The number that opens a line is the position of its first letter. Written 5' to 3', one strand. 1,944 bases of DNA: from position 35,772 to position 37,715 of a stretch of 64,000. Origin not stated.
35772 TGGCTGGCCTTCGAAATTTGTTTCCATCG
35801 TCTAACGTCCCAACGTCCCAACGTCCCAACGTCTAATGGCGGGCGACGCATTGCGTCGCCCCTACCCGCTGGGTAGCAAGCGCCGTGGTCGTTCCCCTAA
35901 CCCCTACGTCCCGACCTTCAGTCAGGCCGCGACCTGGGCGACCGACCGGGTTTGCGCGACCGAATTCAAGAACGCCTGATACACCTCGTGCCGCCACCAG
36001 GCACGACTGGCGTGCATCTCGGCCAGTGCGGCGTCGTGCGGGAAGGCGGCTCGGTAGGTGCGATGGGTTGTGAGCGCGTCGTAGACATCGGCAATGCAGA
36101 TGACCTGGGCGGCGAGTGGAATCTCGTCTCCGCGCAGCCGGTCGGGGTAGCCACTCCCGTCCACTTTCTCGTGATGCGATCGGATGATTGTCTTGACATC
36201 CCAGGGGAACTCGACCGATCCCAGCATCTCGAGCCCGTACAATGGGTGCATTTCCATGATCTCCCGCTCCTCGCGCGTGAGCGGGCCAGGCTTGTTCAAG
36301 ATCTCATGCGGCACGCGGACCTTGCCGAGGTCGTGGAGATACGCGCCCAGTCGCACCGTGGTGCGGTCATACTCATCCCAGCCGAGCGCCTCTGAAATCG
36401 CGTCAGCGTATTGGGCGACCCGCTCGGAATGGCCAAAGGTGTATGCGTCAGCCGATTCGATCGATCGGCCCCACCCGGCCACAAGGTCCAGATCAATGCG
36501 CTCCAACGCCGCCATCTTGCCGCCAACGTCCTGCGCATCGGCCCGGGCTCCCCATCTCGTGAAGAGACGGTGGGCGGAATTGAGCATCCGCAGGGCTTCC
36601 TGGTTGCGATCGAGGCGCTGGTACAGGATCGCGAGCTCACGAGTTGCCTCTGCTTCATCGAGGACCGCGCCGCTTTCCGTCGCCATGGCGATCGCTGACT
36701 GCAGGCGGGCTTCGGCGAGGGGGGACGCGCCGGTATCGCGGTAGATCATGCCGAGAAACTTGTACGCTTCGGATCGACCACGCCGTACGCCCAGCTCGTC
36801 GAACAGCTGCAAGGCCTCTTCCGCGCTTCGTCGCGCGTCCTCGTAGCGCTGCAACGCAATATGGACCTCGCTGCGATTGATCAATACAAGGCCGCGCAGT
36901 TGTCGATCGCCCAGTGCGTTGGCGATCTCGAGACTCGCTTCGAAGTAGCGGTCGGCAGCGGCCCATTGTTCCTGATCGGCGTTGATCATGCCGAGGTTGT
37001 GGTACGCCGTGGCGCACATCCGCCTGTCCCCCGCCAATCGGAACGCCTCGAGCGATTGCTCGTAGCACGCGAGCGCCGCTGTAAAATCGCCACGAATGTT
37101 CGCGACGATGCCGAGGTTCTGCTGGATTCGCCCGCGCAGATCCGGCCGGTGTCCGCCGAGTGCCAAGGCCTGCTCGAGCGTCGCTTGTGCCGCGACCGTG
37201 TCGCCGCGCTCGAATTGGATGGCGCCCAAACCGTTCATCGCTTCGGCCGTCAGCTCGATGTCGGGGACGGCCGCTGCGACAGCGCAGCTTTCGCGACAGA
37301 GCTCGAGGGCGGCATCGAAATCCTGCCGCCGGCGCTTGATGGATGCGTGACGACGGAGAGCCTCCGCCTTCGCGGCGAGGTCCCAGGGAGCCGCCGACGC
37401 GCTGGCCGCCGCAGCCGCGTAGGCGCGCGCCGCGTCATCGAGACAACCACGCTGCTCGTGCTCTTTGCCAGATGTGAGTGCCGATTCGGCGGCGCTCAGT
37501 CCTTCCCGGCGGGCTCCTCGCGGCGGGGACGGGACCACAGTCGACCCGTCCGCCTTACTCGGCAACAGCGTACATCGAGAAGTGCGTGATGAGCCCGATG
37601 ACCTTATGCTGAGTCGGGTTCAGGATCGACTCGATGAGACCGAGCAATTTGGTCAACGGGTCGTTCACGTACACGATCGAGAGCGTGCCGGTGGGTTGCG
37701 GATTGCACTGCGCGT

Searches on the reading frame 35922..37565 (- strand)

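Call 39: search_protein_families(library=pfam, proteins=[window:35922-37565:-])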
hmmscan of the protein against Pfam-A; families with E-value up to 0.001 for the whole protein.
window:35922-37565:- (547 aa): 9 families
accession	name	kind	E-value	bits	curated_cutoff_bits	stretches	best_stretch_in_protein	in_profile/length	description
PF13487.12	HD_5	-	5.3e-38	130.9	27.2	1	369-522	7-163/170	HD domain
PF13424.12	TPR_12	-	4.2e-33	113.8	30.1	3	147-216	5-76/77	Tetratricopeptide repeat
PF01966.28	HD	-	1.6e-24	86.9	22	1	376-497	1-115/116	HD domain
PF07719.23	TPR_2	-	1.7e-15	56.2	27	1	227-255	3-31/34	Tetratricopeptide repeat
PF13374.12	TPR_10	-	2.7e-12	46.7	27.5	1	185-216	2-33/42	Tetratricopeptide repeat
PF00515.34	TPR_1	-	1.8e-10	40.6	27.8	0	150-173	6-29/34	Tetratricopeptide repeat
PF17874.7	TPR_MalT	-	1.2e-08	35.1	45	1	143-327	38-223/336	MalT-like TPR region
PF13181.12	TPR_8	-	1.9e-07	31.2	25.7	0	185-216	1-32/34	Tetratricopeptide repeat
PF13176.12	TPR_7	-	5.2e-06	26.6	27.9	0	187-221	1-35/36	Tetratricopeptide repeat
